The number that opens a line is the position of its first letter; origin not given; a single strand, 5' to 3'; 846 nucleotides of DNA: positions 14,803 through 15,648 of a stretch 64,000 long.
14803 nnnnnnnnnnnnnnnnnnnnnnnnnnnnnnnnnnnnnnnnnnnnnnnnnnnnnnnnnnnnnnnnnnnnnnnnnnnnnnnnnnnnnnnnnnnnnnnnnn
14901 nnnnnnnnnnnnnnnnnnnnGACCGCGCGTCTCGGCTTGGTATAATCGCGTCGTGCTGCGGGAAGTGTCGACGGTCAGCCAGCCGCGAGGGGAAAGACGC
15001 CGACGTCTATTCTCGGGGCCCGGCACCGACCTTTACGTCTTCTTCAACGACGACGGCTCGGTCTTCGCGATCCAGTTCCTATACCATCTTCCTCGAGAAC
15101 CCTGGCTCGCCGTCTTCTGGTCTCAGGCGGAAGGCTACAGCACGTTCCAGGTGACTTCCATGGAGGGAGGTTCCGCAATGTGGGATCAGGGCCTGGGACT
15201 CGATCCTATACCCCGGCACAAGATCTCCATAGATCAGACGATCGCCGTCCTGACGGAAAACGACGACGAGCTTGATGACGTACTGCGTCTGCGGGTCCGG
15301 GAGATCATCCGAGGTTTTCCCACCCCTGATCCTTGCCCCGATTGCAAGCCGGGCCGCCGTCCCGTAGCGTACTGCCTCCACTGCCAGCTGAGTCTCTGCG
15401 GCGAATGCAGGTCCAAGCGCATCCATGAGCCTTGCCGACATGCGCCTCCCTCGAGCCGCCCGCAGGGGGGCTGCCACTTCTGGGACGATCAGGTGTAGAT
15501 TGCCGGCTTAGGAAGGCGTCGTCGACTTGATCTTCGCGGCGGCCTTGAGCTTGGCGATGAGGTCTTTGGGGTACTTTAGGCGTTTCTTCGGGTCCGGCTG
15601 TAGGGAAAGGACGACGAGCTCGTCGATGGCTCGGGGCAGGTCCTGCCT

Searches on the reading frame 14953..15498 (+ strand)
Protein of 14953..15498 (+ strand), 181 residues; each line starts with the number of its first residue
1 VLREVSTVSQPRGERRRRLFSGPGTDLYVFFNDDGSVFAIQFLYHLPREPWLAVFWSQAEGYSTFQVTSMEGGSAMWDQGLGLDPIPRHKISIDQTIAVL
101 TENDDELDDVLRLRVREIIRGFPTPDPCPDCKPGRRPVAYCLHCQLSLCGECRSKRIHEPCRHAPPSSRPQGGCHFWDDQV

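Call 59: search_protein_families(library=pfam, proteins=[window:14953-15498:+], max_evalue=0.001)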
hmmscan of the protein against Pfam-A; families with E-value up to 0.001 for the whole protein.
window:14953-15498:+ (181 aa): 1 family
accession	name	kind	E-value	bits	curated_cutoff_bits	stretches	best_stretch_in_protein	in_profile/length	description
PF00643.29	zf-B_box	-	0.0005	20.6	24.1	1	125-163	3-37/42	B-box zinc finger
